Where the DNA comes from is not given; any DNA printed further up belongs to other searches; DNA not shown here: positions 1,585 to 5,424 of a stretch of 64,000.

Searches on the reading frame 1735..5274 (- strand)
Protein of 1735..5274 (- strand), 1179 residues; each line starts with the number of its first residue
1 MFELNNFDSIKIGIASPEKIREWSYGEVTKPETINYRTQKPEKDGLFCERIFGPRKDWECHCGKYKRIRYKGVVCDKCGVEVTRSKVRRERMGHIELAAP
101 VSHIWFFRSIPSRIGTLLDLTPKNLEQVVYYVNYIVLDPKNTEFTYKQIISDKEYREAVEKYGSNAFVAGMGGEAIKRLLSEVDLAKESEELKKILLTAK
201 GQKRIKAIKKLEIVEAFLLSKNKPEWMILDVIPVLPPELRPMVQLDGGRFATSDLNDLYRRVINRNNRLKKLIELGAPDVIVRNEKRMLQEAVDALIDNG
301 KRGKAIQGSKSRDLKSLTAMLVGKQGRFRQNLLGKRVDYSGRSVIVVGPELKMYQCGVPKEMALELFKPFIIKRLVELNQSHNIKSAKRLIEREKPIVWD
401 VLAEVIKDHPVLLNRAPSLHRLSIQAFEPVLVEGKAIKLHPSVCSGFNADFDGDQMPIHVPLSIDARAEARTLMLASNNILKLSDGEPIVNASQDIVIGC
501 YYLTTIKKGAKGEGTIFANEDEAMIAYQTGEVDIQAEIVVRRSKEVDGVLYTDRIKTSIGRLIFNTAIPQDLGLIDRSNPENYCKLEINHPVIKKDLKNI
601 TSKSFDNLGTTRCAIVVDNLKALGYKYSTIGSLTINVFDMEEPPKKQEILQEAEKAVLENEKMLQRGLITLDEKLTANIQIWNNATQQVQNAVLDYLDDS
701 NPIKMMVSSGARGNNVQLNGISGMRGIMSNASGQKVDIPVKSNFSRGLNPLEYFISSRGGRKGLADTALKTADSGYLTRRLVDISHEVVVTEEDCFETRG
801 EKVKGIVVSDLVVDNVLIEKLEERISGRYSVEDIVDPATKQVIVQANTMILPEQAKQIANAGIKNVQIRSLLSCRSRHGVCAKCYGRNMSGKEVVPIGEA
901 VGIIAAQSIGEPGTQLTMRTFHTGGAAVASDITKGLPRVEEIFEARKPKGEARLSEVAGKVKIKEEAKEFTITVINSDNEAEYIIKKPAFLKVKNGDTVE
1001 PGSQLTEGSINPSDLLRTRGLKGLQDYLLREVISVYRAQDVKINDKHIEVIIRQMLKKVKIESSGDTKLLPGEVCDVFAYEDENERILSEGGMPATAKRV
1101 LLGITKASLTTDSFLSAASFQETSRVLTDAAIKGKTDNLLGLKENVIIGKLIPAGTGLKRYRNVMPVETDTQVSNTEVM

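Call 7: search_protein_families(library=ncbifam, proteins=[window:1735-5274:-], max_evalue=0.00001)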
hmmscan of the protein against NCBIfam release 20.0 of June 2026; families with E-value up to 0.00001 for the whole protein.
window:1735-5274:- (1179 aa): 12 families
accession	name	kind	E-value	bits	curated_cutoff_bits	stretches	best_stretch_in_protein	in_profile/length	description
TIGR02386.1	rpoC_TIGR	equivalog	0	1715.5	963.5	1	9-1162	1-1146/1147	DNA-directed RNA polymerase subunit beta'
NF011498.0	PRK14906.1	equivalog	0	1531.8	1437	2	145-1173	233-1251/1459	DNA-directed RNA polymerase subunit beta'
NF007172.0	PRK09603.1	equivalog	0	1300.9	5372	2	6-930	1395-2309/2890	DNA-directed RNA polymerase subunit beta/beta'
NF011417.0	PRK14844.1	equivalog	0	1188.7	4632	2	6-926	1447-2361/2839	DNA-directed RNA polymerase subunit beta/beta'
NF002729.0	PRK02625.1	equivalog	1.8e-255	849.5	1117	1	5-547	7-565/626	DNA-directed RNA polymerase subunit gamma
TIGR02387.1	rpoC1_cyan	equivalog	8.4e-249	827.3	975.9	1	7-547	2-559/619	DNA-directed RNA polymerase subunit gamma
NF002724.0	PRK02597.1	equivalog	1.5e-191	638.8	1878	2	589-927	12-347/1338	DNA-directed RNA polymerase subunit beta'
TIGR02388.1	rpoC2_cyan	equivalog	6.2e-178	593.7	467.4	2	589-928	4-339/1230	DNA-directed RNA polymerase subunit beta''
NF006336.0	PRK08566.1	equivalog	8e-96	322.1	819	2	398-801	406-845/883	DNA-directed RNA polymerase subunit A'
TIGR02390.1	RNA_pol_rpoA1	equivalog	3.9e-90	303.2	1042.55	2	399-795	402-832/867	DNA-directed RNA polymerase subunit A'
TIGR02389.1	RNA_pol_rpoA2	equivalog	5.9e-25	88.1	420.65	2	892-948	38-93/367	DNA-directed RNA polymerase subunit A''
NF011491.0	PRK14898.1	equivalog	1.4e-17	63.1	783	1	1110-1158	795-843/860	DNA-directed RNA polymerase subunit A''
